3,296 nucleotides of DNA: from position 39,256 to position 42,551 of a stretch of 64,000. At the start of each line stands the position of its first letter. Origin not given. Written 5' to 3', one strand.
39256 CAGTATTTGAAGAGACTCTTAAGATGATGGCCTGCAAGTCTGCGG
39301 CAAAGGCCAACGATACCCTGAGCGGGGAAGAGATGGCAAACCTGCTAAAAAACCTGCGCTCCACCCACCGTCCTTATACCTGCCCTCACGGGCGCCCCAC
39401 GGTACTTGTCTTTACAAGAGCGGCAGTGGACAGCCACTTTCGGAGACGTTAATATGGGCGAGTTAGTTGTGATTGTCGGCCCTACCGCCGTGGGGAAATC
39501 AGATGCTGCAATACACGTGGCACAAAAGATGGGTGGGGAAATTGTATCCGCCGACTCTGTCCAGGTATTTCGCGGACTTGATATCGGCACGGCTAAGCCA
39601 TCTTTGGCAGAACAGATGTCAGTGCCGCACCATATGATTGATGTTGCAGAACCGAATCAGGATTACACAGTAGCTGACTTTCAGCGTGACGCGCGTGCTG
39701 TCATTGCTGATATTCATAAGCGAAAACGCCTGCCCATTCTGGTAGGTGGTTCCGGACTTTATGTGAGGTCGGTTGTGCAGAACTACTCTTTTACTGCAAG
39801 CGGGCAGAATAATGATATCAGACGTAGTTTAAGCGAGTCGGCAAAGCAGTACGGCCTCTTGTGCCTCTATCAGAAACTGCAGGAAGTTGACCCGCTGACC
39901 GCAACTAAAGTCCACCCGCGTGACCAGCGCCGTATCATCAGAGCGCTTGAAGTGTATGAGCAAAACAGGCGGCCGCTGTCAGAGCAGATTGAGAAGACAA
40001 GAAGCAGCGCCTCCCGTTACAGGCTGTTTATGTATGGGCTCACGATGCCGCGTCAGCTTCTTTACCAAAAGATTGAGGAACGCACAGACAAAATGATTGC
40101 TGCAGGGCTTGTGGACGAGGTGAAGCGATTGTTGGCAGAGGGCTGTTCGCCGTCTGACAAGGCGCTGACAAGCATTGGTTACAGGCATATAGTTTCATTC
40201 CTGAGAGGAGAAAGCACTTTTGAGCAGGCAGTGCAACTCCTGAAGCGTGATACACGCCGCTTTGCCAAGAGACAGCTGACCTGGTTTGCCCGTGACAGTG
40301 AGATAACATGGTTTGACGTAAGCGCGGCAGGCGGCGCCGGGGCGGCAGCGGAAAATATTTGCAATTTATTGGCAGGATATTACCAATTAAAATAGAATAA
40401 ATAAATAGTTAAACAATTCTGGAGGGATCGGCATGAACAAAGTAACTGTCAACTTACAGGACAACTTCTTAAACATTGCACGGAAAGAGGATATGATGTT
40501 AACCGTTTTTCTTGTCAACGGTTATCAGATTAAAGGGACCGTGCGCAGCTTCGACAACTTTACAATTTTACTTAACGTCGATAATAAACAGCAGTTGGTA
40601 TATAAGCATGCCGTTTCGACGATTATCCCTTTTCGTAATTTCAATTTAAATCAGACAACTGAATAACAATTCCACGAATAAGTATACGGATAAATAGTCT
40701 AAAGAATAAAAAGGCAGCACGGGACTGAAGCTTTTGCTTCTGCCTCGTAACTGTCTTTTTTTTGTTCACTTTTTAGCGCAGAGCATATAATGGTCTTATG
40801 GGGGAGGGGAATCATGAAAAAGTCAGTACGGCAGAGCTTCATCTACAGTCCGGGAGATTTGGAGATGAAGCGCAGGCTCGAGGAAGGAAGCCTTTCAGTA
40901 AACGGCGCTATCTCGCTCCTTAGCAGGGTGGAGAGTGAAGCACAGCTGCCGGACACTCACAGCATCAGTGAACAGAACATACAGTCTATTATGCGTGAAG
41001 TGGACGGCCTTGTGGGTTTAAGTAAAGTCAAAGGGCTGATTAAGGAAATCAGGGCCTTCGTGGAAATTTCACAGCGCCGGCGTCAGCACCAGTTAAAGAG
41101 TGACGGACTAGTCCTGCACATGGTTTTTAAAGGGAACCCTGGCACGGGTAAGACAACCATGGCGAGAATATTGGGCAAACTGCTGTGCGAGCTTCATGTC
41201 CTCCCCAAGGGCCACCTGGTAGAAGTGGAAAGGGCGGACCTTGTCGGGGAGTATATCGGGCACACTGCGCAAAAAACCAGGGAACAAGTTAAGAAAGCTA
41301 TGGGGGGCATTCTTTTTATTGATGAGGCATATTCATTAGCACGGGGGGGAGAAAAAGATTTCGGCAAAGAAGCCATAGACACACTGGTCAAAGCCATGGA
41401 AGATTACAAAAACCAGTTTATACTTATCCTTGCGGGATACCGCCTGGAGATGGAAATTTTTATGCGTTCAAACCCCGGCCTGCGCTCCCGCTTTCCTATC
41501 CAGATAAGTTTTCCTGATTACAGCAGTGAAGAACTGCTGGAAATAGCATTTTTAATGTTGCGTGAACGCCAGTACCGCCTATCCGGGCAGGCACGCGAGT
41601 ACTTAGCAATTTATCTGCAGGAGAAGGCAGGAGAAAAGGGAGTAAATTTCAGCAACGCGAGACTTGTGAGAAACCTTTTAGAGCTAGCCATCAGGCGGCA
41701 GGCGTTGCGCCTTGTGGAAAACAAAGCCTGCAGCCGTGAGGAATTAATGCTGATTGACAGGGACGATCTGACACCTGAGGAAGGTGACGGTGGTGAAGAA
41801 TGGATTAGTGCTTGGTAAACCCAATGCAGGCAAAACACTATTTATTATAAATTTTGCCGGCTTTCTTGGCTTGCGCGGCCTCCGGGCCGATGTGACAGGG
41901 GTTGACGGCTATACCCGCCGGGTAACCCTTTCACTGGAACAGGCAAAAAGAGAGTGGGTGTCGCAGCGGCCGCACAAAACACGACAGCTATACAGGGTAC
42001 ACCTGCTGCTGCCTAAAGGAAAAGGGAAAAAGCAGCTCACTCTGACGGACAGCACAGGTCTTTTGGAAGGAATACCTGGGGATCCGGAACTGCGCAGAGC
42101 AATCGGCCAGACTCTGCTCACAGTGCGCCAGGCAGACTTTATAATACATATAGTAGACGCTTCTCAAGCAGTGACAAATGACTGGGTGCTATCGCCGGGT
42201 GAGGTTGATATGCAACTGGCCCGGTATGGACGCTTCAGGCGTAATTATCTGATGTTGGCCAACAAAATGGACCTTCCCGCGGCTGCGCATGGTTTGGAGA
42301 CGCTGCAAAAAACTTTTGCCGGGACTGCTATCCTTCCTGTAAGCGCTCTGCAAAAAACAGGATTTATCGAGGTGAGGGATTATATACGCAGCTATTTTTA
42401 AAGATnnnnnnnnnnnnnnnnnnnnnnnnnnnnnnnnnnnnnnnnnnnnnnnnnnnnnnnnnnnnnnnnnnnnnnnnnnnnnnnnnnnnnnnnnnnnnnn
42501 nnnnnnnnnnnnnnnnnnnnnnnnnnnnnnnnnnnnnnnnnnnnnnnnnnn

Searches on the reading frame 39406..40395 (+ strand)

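Call 50: search_protein_families(library=pfam, proteins=[window:39406-40395:+], max_evalue=0.000001)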
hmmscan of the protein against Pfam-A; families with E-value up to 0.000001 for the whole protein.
window:39406-40395:+ (329 aa): 2 families
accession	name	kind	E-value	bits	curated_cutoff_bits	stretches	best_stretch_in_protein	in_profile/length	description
PF01715.23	IPPT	-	5.5e-89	298.5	23.6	1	53-296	1-242/243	IPP transferase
PF01745.22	IPT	-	7.1e-10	39.1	20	1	19-137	2-120/233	Isopentenyl transferase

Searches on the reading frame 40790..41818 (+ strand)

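Call 50: search_protein_families(library=pfam, proteins=[window:40790-41818:+], max_evalue=0.000001)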
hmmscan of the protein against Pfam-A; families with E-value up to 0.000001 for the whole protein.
window:40790-41818:+ (342 aa): 2 families
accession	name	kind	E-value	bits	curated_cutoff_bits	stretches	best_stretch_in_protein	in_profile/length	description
PF00004.35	AAA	-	1.3e-19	71.4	21.2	1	111-242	1-130/131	ATPase family associated with various cellular activities (AAA)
PF17866.7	AAA_lid_6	-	5.3e-16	58.9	24.3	1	268-327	3-60/60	AAA lid domain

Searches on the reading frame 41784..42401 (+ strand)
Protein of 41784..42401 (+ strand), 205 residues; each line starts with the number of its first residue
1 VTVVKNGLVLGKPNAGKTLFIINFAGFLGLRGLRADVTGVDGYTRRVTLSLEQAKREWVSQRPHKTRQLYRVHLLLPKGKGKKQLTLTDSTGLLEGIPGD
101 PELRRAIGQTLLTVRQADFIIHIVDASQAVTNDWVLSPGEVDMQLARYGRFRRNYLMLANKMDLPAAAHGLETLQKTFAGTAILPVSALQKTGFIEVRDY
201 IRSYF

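Call 50: search_protein_families(library=pfam, proteins=[window:41784-42401:+], max_evalue=0.000001)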
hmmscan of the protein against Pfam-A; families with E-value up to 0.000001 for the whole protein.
window:41784-42401:+ (205 aa): 1 family
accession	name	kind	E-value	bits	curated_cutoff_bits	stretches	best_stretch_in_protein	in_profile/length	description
PF01926.29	MMR_HSR1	-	9.9e-10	39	21.9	1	9-161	4-113/113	50S ribosome-binding GTPase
